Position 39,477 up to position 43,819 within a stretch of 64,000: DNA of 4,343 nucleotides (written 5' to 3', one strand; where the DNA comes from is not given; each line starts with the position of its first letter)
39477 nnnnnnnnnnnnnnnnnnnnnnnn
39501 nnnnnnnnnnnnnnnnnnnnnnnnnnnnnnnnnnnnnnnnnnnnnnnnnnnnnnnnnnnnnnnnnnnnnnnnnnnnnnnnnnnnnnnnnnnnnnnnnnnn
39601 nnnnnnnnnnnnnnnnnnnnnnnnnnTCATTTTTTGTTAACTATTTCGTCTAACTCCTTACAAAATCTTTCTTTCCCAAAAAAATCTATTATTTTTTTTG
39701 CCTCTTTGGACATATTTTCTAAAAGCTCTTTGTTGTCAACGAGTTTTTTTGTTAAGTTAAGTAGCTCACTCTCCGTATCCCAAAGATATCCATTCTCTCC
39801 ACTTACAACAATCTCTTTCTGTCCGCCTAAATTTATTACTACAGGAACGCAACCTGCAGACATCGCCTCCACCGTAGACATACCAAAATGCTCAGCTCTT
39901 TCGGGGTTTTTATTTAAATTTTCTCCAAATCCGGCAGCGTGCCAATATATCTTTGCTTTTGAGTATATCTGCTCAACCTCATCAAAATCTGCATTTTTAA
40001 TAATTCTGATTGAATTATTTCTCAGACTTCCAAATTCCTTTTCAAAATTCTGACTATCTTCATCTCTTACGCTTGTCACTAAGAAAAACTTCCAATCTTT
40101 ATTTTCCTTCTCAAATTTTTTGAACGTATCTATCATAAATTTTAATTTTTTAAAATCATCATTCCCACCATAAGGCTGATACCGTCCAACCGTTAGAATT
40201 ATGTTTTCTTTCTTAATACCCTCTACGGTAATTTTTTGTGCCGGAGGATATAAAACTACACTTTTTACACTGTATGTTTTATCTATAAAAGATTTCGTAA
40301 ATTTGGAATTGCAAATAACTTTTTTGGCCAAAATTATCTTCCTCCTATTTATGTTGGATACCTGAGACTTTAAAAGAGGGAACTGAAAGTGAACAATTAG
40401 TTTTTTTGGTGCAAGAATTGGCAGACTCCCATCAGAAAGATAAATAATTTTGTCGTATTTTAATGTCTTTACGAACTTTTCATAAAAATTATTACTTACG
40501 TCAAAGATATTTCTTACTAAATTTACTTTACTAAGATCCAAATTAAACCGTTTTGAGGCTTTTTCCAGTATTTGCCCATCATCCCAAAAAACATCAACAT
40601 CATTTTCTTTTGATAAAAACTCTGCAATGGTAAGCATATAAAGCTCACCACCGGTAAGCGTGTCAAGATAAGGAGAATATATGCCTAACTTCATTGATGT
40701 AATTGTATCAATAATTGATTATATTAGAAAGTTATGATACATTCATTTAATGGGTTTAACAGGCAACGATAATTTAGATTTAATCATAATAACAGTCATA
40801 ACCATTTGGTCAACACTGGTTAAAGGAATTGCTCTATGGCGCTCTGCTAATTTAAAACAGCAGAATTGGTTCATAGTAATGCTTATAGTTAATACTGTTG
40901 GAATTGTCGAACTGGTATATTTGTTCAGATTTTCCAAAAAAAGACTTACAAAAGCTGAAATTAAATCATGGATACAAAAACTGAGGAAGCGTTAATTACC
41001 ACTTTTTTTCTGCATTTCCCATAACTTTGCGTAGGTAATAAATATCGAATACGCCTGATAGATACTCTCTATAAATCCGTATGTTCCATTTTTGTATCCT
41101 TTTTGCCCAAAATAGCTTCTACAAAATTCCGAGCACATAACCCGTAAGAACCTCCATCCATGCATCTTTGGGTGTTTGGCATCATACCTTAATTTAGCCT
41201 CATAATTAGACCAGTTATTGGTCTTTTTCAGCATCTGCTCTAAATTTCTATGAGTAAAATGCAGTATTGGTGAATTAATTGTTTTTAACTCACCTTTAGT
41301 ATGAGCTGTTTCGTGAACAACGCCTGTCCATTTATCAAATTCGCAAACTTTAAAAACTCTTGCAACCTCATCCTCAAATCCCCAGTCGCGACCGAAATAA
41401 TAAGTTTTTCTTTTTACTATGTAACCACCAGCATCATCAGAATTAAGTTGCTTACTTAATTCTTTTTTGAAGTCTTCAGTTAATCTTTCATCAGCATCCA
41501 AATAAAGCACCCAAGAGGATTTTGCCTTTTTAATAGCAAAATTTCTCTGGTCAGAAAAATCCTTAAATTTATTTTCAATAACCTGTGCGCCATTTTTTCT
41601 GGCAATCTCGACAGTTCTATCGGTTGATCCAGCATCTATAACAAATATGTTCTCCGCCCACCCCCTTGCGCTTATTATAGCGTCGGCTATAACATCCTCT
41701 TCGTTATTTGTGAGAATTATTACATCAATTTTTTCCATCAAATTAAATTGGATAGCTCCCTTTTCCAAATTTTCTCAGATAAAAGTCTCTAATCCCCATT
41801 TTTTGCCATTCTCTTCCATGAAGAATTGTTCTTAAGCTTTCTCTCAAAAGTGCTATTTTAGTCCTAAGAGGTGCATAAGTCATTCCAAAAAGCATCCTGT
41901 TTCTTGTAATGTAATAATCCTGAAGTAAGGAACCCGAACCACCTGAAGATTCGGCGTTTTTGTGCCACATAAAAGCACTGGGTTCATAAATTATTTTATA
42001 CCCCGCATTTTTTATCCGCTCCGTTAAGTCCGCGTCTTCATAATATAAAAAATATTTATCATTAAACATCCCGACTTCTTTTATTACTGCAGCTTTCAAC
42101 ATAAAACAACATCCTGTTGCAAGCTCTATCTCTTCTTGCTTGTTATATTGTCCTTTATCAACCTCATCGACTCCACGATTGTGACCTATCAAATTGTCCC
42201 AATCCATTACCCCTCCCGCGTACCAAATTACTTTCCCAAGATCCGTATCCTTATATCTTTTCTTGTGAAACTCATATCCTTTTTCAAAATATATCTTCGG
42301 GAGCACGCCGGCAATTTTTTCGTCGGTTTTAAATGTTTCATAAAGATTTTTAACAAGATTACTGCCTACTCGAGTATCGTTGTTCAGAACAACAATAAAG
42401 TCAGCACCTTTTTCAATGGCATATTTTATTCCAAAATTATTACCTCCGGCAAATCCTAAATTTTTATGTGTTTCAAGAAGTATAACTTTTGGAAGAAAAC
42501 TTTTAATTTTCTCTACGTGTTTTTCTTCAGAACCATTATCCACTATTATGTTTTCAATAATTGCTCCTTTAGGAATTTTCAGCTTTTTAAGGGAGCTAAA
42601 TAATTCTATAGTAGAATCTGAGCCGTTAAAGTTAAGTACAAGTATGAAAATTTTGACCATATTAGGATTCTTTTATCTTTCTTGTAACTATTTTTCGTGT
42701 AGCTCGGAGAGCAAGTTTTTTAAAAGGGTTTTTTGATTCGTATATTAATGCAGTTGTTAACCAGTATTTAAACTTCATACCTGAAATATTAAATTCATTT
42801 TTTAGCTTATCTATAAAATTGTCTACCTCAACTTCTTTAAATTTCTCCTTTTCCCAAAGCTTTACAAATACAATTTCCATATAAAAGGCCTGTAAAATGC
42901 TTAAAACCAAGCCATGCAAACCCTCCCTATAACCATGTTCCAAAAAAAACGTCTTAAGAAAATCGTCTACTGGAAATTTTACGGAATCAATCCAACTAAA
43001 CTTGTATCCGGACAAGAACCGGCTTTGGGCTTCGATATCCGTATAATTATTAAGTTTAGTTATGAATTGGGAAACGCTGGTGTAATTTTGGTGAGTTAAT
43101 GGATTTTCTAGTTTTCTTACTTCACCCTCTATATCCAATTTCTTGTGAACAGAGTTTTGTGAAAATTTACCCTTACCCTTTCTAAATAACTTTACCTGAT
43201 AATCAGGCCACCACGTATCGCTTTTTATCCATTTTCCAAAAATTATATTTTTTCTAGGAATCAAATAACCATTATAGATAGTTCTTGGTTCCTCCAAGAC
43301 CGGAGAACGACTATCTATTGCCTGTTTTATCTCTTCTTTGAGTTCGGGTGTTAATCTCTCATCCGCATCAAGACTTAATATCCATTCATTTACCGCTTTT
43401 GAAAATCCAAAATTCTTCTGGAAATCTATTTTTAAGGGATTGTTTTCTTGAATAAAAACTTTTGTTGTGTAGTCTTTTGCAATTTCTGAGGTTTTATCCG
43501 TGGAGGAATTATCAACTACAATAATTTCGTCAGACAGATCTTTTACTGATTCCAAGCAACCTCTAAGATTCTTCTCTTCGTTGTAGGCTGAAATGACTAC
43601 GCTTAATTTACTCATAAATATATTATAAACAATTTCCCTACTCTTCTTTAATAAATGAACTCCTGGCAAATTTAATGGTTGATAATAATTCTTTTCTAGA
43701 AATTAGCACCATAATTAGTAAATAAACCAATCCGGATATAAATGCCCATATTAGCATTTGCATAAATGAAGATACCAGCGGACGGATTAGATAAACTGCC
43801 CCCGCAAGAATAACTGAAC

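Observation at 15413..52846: A ~37-kb single-strand glycosylation super-locus with 15 polytopic (mostly GT-C-like) membrane proteins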

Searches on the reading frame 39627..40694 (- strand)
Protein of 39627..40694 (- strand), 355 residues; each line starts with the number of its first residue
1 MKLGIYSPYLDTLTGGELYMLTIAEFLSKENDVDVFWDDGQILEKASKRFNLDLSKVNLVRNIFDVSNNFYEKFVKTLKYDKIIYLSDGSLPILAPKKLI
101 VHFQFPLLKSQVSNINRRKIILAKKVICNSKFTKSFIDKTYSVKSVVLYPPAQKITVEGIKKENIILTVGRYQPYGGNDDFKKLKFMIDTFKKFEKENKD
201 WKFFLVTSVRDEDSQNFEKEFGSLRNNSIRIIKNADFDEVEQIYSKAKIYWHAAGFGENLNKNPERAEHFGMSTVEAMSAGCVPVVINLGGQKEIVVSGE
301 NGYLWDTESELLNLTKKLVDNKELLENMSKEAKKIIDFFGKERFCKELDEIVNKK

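Call 4: search_protein_families(library=pfam, proteins=[window:39627-40694:-], max_evalue=0.01)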
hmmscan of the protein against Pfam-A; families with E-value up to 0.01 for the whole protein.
window:39627-40694:- (355 aa): 3 families
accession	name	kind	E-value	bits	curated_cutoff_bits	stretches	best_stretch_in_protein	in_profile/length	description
PF00534.26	Glycos_transf_1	-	2.9e-21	76.2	26.4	1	159-334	10-171/172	Glycosyl transferases group 1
PF13692.12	Glyco_trans_1_4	-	4.3e-13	50.2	27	1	164-316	2-137/142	Glycosyl transferases group 1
PF13524.12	Glyco_trans_1_2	-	0.0053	17.2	25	1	228-334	28-127/144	Glycosyl transferase-like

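Call 51: search_protein_families(library=ncbifam, proteins=[window:39627-40694:-], max_evalue=0.001)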
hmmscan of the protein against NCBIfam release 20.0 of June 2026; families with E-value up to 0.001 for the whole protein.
window:39627-40694:- (355 aa): 12 families
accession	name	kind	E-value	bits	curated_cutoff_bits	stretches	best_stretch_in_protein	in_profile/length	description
NF049988.1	MGlcDAGSynMgs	equivalog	1.2e-09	38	400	1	182-351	226-383/398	alpha-monoglucosyldiacylglycerol synthase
TIGR03999.1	thiol_BshA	equivalog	1.3e-09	37.4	273.7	1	265-349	280-367/375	N-acetyl-alpha-D-glucosaminyl L-malate synthase BshA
NF038229.1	Glyco4_Geo_Pelo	equivalog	4.6e-07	29.2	400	1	268-338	248-319/338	GPMC system family 4 glycosyltransferase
NF041876.1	EPS_EpsE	equivalog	1.3e-06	27.9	400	1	266-336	304-376/389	exopolysaccharide biosynthesis GT4 family glycosyltransferase EpsE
NF012028.0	PRK15484.1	subfamily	2.5e-05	23.6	618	1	161-343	191-366/380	lipopolysaccharide N-acetylglucosaminyltransferase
TIGR04063.1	stp3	hypoth_equivalog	4.3e-05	22.6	442.05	1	159-336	209-375/397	TIGR04063 family PEP-CTERM/XrtA system glycosyltransferase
TIGR02149.1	glgA_Coryne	subfamily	4.5e-05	22.8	302.4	1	182-341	217-376/391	glycogen synthase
TIGR03449.1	mycothiol_MshA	equivalog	6.2e-05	22.1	462.5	1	263-350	309-398/406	D-inositol-3-phosphate glycosyltransferase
NF041139.1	TreT_Thcocales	equivalog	0.00017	20.5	775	1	266-336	322-392/412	trehalose synthase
TIGR02472.1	sucr_P_syn_N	equivalog_domain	0.00053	18.9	576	1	257-309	340-392/439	sucrose-phosphate synthase, putative, glycosyltransferase domain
TIGR02470.1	sucr_synth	equivalog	0.00078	17.7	810.4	0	265-320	651-705/784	sucrose synthase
TIGR03088.1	stp2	hypoth_equivalog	0.00084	18.5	409.05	0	265-343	280-361/374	TIGR03088 family PEP-CTERM/XrtA system glycosyltransferase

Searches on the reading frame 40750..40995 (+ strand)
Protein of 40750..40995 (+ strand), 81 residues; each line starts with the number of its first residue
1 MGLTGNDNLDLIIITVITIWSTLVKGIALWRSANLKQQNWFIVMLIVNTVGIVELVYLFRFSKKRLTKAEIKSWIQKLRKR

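Call 51: search_protein_families(library=ncbifam, proteins=[window:40750-40995:+], max_evalue=0.001)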
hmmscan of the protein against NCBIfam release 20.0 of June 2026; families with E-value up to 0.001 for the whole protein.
window:40750-40995:+ (81 aa): 0 families

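Call 58: search_protein_families(library=pfam, proteins=[window:40750-40995:+], max_evalue=1)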
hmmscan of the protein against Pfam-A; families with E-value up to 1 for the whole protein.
window:40750-40995:+ (81 aa): 3 families
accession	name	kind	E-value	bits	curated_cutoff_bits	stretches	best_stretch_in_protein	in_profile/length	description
PF18893.5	DUF5652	-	9.6e-22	76.9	23.4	1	11-67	13-69/71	Family of unknown function (DUF5652)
PF20122.4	DUF6512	-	0.032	14.7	26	1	9-66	54-109/181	Family of unknown function (DUF6512)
PF06170.17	DUF983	-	0.13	13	22.6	1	13-63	28-77/85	Protein of unknown function (DUF983)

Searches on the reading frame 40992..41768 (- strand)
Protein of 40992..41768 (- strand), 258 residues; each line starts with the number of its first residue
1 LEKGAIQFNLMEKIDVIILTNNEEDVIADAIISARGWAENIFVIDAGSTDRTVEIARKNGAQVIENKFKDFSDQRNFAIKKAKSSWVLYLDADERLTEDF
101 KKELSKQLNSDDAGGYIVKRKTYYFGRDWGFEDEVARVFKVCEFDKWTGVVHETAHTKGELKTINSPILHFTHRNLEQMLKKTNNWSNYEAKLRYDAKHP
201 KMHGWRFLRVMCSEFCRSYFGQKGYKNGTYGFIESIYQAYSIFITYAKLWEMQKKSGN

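Call 4: search_protein_families(library=pfam, proteins=[window:40992-41768:-], max_evalue=0.01)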
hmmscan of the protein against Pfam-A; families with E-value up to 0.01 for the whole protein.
window:40992-41768:- (258 aa): 3 families
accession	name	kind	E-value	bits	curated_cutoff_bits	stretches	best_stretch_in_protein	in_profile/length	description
PF00535.33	Glycos_transf_2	-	2e-18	67.3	23.3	1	16-133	2-128/168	Glycosyl transferase family 2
PF13704.12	Glyco_tranf_2_4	-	1.2e-06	29.4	27.5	1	22-105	2-95/98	Glycosyl transferase family 2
PF10111.15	Glyco_tranf_2_2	-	0.0035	17.3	27.3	1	16-105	3-104/276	Glycosyltransferase like family 2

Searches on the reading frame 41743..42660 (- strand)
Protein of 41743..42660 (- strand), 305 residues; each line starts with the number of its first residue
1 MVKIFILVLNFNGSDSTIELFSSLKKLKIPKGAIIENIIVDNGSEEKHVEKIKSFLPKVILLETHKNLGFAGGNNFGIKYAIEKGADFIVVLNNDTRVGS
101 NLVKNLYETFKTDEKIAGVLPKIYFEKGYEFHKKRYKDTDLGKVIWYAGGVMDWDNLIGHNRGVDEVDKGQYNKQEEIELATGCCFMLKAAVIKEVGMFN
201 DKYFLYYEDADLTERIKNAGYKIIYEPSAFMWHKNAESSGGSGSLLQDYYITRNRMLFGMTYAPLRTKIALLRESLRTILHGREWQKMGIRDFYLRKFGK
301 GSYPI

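Call 5: search_protein_families(library=pfam, proteins=[window:41743-42660:-], max_evalue=0.01)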
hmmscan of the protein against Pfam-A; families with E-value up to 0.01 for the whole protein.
window:41743-42660:- (305 aa): 4 families
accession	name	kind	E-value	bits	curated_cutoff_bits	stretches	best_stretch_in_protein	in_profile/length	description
PF00535.33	Glycos_transf_2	-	2.1e-15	57.5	23.3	1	6-196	2-167/168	Glycosyl transferase family 2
PF13632.12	Glyco_trans_2_3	-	7.5e-06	26.3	27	1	183-269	74-151/198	Glycosyl transferase family group 2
PF13641.12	Glyco_tranf_2_3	-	3e-05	24.6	27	1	180-239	158-217/230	Glycosyltransferase like family 2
PF02709.20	Glyco_transf_7C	-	0.0061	16.6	23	0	175-223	13-62/78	N-terminal domain of galactosyltransferase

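Call 26: search_protein_families(library=ncbifam, proteins=[window:41743-42660:-], max_evalue=0.01)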
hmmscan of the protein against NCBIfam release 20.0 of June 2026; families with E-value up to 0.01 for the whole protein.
window:41743-42660:- (305 aa): 9 families
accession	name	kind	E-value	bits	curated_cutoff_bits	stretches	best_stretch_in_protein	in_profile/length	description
TIGR01556.1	rhamnosyltran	subfamily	7.1e-19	68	200.55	2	36-123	23-112/281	rhamnosyltransferase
TIGR03937.1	PgaC_IcaA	equivalog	2.1e-12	46.7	422.3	1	3-234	46-251/407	poly-beta-1,6-N-acetyl-D-glucosamine synthase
NF041875.1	EPS_EpsD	equivalog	1.5e-10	41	370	2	20-112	17-106/325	exopolysaccharide biosynthesis glycosyltransferase EpsD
NF050113.1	gal_furan_GlfT1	equivalog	6.7e-10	38.7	330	1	20-121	14-115/290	galactofuranosyltransferase GlfT1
TIGR03965.1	mycofact_glyco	equivalog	2.5e-07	30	280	1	184-234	232-281/467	mycofactocin biosynthesis glycosyltransferase MftF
TIGR04283.1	glyco_like_mftF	equivalog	5.3e-07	29.4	182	1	22-119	16-106/221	TIGR04283 family arsenosugar biosynthesis glycosyltransferase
NF038299.1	EPS_HpsN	equivalog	8.9e-06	24.9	425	1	37-242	33-228/317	hormogonium polysaccharide biosynthesis glycosyltransferase HpsN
NF038302.1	EPS_HpsE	equivalog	0.00011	21.3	300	0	5-118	4-119/307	hormogonium polysaccharide biosynthesis glycosyltransferase HpsE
NF007482.0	PRK10073.1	equivalog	0.0034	16.5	423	1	3-110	7-110/334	glycosyltransferase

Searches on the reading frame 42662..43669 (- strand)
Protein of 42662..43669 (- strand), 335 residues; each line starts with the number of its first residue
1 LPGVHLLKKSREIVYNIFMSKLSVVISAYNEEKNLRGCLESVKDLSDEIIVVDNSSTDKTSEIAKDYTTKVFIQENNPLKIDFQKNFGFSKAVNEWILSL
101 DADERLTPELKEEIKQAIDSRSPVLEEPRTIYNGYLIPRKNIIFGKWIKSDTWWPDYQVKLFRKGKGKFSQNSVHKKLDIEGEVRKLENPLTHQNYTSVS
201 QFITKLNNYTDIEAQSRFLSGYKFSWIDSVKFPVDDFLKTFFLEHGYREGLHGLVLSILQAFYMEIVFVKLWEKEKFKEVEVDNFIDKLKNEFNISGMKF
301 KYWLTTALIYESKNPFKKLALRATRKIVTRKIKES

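Call 5: search_protein_families(library=pfam, proteins=[window:42662-43669:-], max_evalue=0.01)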
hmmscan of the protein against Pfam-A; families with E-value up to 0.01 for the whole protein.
window:42662-43669:- (335 aa): 3 families
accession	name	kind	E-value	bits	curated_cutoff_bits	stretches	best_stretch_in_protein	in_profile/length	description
PF00535.33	Glycos_transf_2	-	2e-22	80.3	23.3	1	23-122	1-107/168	Glycosyl transferase family 2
PF13704.12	Glyco_tranf_2_4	-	4.3e-05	24.4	27.5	1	30-107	2-85/98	Glycosyl transferase family 2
PF10111.15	Glyco_tranf_2_2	-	0.00067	19.7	27.3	1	23-117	1-105/276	Glycosyltransferase like family 2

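Call 26: search_protein_families(library=ncbifam, proteins=[window:42662-43669:-], max_evalue=0.01)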
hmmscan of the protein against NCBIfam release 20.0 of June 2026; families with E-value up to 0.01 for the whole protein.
window:42662-43669:- (335 aa): 20 families
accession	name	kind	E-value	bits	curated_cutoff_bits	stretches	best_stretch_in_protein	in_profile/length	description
TIGR04283.1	glyco_like_mftF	equivalog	3.2e-15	56.3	182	1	22-120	1-99/221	TIGR04283 family arsenosugar biosynthesis glycosyltransferase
TIGR04195.1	S_glycosyl_SunS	equivalog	1.3e-12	47.3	350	1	24-116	61-153/421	SunS family peptide S-glycosyltransferase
NF007482.0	PRK10073.1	equivalog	1e-11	44.4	423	1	20-113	6-105/334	glycosyltransferase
NF038302.1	EPS_HpsE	equivalog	6.2e-08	32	300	1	21-91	2-76/307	hormogonium polysaccharide biosynthesis glycosyltransferase HpsE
NF010496.0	PRK13915.1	equivalog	1.3e-07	31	262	1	19-76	30-93/307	glucosyl-3-phosphoglycerate synthase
NF045692.1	OglycostaseCruG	equivalog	2e-07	30.3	600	1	19-113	40-147/386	2'-O-glycosyltransferase CruG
NF050050.1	ProtGlycPglI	equivalog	2.1e-07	30.6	500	1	19-113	1-103/306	GalNAc(5)-diNAcBac-PP-undecaprenol beta-1,3-glucosyltransferase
TIGR04182.1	glyco_TIGR04182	equivalog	4e-06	26.4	325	1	23-112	3-91/293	S-layer glycoprotein N-glycosyltransferase AglJ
TIGR03937.1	PgaC_IcaA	equivalog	9.5e-06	24.8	422.3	1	19-106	44-138/407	poly-beta-1,6-N-acetyl-D-glucosamine synthase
NF047683.1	TeichurnBiosyTuaG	equivalog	1e-05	25.3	400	1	21-110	7-103/252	teichuronic acid biosynthesis protein TuaG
NF041391.1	DPhHxTase_Halo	equivalog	1.3e-05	24.3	375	1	27-122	2-97/213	dolichyl-phosphate hexose transferase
NF041875.1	EPS_EpsD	equivalog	4.2e-05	23.1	370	1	22-111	1-97/325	exopolysaccharide biosynthesis glycosyltransferase EpsD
NF053739.1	GlytfEpsEBac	equivalog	4.3e-05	22.6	450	1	21-103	2-92/265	glycosyltransferase EpsE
TIGR03111.1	glyc2_xrt_Gpos1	hypoth_equivalog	0.00028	19.8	363.95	1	19-95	48-125/439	TIGR03111 family XrtG-associated glycosyltransferase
NF058614.1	PPMAGASynPpgS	equivalog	0.00077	18.9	370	1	24-71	4-51/226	polyprenyl-phospho-N-acetylgalactosaminyl synthase PpgS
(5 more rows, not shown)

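Call 85: search_solved_structures(query=window:42662-43669:-, max_evalue=0.01)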
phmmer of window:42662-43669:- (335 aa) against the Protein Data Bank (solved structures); distinct sequences matched with E-value up to 0.01: 16.
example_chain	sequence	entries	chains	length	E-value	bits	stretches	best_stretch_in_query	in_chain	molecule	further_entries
22ao_A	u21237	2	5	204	5.3e-18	68.6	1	22-197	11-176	GmaR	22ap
7msp_A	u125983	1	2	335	4.7e-09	39.2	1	26-115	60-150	SPbeta prophage-derived glycosyltransferase SunS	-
7msn_A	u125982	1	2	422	6e-09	38.9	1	26-115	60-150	SPbeta prophage-derived glycosyltransferase SunS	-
7msk_A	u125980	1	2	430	1.7e-07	34.1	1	24-105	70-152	Glyco_trans_2-like domain-containing protein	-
6p61_A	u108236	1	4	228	6.2e-06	29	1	22-108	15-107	Glycosyltransferase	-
5mlz_A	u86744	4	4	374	7.4e-06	28.7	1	20-131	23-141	Dolichol monophosphate mannose synthase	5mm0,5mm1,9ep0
5tze_C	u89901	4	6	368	3.2e-05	26.6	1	21-134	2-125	Glycosyl transferase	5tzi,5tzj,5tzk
3l7j_A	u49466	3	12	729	5e-05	26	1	19-106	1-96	Teichoic acid biosynthesis protein F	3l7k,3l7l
3l7i_A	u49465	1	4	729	5e-05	26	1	19-106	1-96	Teichoic acid biosynthesis protein F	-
3l7m_A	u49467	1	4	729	5e-05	26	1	19-106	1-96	Teichoic acid biosynthesis protein F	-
5tz8_A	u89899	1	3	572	6.6e-05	25.6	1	21-126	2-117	Glycosyl transferase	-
5hea_A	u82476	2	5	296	9.9e-05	25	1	22-97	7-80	Putative glycosyltransferase (GalT1)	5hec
9omj_A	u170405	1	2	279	0.00022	23.9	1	22-121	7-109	Glycosyltransferase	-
3bcv_A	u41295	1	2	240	0.00022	23.9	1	19-105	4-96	Putative glycosyltransferase protein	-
9omh_A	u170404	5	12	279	0.00023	23.8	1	22-121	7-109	Glycosyltransferase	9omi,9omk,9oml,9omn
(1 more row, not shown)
